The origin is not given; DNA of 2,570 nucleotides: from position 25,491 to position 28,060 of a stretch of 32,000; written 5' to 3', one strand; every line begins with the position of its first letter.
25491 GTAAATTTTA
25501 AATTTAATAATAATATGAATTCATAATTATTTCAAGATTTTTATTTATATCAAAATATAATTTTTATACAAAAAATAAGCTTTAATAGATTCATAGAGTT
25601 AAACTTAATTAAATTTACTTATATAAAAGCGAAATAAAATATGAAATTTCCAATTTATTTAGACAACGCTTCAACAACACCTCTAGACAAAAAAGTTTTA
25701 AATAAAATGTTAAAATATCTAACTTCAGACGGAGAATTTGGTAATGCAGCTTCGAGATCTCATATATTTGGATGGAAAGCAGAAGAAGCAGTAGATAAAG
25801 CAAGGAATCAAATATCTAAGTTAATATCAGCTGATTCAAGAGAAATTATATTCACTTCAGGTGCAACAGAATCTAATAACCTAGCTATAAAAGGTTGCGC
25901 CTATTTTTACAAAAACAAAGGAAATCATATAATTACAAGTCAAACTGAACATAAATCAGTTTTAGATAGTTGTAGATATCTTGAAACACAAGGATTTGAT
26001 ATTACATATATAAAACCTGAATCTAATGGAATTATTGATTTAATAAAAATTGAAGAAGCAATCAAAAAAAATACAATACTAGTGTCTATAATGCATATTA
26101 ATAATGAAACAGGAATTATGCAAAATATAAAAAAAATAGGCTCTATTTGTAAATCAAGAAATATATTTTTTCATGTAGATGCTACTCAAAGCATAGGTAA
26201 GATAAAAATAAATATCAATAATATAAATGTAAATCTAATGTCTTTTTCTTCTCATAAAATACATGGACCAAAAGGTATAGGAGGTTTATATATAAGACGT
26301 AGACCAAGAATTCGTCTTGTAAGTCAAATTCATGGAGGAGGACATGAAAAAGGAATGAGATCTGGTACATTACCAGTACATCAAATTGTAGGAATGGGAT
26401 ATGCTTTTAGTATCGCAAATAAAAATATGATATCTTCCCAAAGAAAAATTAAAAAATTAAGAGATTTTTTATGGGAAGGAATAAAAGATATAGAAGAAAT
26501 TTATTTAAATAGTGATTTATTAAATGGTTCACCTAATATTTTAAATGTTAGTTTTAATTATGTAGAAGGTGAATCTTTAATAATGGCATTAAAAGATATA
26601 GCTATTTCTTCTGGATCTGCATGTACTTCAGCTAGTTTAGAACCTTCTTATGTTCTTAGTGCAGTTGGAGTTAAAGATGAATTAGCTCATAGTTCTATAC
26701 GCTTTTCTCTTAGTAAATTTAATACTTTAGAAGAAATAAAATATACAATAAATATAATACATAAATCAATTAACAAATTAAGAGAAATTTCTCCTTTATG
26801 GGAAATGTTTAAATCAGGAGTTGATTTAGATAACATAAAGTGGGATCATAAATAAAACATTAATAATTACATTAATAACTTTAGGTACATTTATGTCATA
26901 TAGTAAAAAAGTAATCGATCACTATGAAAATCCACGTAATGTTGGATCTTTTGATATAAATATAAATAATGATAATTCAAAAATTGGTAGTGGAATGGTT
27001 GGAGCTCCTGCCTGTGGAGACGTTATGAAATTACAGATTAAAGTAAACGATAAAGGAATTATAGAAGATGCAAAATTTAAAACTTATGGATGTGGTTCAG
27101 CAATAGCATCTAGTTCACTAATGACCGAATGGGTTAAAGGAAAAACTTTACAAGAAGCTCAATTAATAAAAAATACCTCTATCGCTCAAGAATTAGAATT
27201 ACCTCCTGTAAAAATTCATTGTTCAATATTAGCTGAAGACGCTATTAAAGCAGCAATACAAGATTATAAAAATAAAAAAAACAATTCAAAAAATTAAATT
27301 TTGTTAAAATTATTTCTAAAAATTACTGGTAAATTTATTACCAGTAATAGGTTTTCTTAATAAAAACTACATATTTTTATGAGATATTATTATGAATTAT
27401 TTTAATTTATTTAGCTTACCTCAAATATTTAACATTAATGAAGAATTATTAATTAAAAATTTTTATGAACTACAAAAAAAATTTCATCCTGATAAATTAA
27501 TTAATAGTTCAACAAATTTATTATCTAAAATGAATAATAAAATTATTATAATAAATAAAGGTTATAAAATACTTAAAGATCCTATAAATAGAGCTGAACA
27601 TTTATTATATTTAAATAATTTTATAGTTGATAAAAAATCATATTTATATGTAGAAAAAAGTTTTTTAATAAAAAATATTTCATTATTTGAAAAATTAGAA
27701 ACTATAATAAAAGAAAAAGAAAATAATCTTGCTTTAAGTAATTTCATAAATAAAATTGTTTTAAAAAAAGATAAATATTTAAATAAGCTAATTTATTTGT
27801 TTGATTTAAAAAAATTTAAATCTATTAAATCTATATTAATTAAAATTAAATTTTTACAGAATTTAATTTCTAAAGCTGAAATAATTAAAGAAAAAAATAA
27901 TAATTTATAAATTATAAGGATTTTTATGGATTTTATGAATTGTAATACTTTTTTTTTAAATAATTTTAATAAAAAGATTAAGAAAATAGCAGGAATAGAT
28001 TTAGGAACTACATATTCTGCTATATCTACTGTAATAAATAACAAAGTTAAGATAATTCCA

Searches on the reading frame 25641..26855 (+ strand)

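Call 61: search_protein_families(library=ncbifam, proteins=[window:25641-26855:+], max_evalue=1e-10)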
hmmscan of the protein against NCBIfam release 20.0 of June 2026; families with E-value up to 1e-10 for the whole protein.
window:25641-26855:+ (404 aa): 17 families
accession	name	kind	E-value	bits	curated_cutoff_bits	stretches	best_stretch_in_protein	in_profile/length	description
NF010611.0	PRK14012.1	equivalog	3.8e-210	697.9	548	1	1-403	3-405/406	IscS subfamily cysteine desulfurase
TIGR02006.1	IscS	equivalog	1.2e-207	689.7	643.2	1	1-403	1-401/402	IscS subfamily cysteine desulfurase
TIGR03402.1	FeS_nifS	equivalog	2.9e-132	441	530.75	1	5-386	1-379/379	cysteine desulfurase NifS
TIGR03235.1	DNA_S_dndA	equivalog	2e-128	428.6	480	1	6-357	1-353/353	cysteine desulfurase DndA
TIGR03403.1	nifS_epsilon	equivalog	5e-108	361.3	587.7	1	5-384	1-380/382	NifS family cysteine desulfurase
NF002806.0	PRK02948.1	subfamily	5.9e-89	298.7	304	1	5-379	2-374/381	IscS subfamily cysteine desulfurase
TIGR01977.1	am_tr_V_EF2568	hypoth_equivalog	4.6e-51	174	377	1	5-374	1-374/376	cysteine desulfurase family protein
TIGR01979.1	sufS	subfamily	6.4e-51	173.5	475.1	1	5-378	20-400/403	SufS family cysteine desulfurase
NF041166.1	f2_encap_cargo1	exception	7.4e-32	111.2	800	1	5-234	247-475/623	family 2A encapsulin nanocompartment cargo protein cysteine desulfurase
NF040779.1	Sec_lyase_SclA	exception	9.8e-31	107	525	1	5-374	1-374/378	selenocysteine lyase SclA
NF008126.0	PRK10874.1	equivalog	1.6e-26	93.3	607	1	5-235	21-250/401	cysteine desulfurase CsdA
NF006791.0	PRK09295.1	equivalog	2.1e-25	89.7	661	1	5-234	25-253/406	cysteine desulfurase SufS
TIGR03392.1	FeS_syn_CsdA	equivalog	5.2e-25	88.4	493.6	1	5-234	18-246/398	cysteine desulfurase CsdA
TIGR01976.1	am_tr_V_VC1184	hypoth_equivalog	2.2e-18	66.7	352.35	1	5-227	20-240/401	cysteine desulfurase-like protein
TIGR04343.1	egtE_PLP_lyase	equivalog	9e-13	47.7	400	1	6-235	16-232/370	ergothioneine biosynthesis PLP-dependent enzyme EgtE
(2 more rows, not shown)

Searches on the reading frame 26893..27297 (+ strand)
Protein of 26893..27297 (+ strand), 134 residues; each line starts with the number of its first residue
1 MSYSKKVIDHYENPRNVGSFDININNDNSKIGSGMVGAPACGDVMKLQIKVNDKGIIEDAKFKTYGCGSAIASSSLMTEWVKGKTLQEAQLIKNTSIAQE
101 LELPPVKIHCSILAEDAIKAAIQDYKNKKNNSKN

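Call 61: search_protein_families(library=ncbifam, proteins=[window:26893-27297:+], max_evalue=1e-10)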
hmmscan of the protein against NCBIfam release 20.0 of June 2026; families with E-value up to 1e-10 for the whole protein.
window:26893-27297:+ (134 aa): 4 families
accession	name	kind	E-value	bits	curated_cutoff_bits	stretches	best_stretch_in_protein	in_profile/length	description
TIGR01999.1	iscU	equivalog_domain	8.8e-67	222.9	192.4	1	3-130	1-124/124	Fe-S cluster assembly scaffold IscU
TIGR03419.1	NifU_clost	equivalog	1.6e-46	157.7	187.9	1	3-129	1-120/121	Fe-S cluster assembly scaffold protein NifU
TIGR02000.1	NifU_proper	equivalog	4.3e-37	128.1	273.3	1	2-128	3-124/290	Fe-S cluster assembly protein NifU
TIGR01994.1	SUF_scaf_2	equivalog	2.8e-18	66.2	92.5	1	3-94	5-88/137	Fe-S cluster assembly sulfur transfer protein SufU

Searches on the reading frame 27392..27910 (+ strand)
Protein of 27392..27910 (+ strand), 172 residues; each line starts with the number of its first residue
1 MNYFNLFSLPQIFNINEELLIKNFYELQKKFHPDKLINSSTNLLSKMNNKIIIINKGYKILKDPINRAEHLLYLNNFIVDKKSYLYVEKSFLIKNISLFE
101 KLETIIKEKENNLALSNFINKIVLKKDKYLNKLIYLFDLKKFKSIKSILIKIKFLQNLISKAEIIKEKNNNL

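Call 61: search_protein_families(library=ncbifam, proteins=[window:27392-27910:+], max_evalue=1e-10)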
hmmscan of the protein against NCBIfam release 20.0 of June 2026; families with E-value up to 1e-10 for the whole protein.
window:27392-27910:+ (172 aa): 3 families
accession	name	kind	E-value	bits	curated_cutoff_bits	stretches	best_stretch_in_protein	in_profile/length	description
NF003449.0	PRK05014.1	equivalog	2.4e-31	109.2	189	1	1-168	1-168/172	co-chaperone HscB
TIGR00714.1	hscB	equivalog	3e-20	72.9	46.75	1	13-168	1-154/156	Fe-S protein assembly co-chaperone HscB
NF002935.0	PRK03578.1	equivalog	1.6e-17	64.5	198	1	2-161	7-166/176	Fe-S protein assembly co-chaperone HscB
